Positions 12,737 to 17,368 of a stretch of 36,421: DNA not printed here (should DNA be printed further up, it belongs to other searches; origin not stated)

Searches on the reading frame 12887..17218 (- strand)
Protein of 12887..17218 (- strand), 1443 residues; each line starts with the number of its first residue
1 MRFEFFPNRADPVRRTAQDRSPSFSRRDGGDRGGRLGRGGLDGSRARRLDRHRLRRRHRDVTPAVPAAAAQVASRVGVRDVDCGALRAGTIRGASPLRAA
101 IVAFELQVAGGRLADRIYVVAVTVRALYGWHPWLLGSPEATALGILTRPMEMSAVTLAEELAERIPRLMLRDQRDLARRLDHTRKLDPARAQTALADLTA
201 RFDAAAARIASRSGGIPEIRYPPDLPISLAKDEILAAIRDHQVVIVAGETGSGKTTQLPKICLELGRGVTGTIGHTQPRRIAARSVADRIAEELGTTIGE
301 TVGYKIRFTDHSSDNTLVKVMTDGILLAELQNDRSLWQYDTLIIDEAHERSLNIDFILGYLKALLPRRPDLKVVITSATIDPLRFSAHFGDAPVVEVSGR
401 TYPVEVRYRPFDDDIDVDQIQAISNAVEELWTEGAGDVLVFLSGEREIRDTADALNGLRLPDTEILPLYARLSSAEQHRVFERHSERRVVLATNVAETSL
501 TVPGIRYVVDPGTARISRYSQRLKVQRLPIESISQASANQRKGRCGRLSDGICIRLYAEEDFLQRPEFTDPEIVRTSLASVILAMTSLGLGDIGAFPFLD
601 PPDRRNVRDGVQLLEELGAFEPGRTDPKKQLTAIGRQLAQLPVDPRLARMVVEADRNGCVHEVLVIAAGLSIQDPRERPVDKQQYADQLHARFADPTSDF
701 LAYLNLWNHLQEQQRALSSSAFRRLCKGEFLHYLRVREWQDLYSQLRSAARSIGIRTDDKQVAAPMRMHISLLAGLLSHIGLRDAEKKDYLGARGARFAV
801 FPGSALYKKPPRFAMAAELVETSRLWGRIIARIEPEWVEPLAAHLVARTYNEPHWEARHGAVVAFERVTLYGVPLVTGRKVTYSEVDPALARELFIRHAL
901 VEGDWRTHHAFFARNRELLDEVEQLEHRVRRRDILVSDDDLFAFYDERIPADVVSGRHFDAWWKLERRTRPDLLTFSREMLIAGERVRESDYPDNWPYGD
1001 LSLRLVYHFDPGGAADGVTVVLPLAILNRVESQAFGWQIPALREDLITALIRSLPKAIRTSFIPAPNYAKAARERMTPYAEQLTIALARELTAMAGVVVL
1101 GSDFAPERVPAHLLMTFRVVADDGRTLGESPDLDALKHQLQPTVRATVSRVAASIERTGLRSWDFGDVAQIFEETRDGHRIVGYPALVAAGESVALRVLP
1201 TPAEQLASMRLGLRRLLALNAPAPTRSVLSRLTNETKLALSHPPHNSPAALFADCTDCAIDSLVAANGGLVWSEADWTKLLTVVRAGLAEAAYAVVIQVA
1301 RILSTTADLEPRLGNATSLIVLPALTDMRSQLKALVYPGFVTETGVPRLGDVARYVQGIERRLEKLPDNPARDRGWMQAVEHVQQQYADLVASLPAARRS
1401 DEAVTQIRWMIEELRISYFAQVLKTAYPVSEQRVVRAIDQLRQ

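Call 70: search_protein_families(library=pfam, proteins=[window:12887-17218:-], max_evalue=0.001)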
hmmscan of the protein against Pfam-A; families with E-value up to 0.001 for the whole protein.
window:12887-17218:- (1443 aa): 8 families
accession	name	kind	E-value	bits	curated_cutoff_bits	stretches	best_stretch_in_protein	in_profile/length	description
PF11898.13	DUF3418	-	5.2e-216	719.3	25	1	859-1440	2-582/582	Domain of unknown function (DUF3418)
PF07717.22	OB_NTP_bind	-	6.7e-13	49.1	29.5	1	771-844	4-82/83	Oligonucleotide/oligosaccharide-binding (OB)-fold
PF00271.37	Helicase_C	-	8.1e-11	42.6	23.5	1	427-548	7-109/110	Helicase conserved C-terminal domain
PF21010.2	HA2_C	-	2.2e-09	38.2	21.3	1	644-703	1-77/77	Helicase associated domain (HA2), ratchet-like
PF00270.35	DEAD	-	3.8e-07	30.4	26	1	233-381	6-161/167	DEAD/DEAH box helicase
PF13245.12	AAA_19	-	1.6e-05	25.5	25.1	1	234-351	4-103/134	AAA domain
PF04408.29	HA2_N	-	3.7e-05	24.1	21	1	611-643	2-29/29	Helicase associated domain (HA2), winged-helix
PF13401.12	AAA_22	-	0.00025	21.8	27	0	240-365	4-108/130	AAA domain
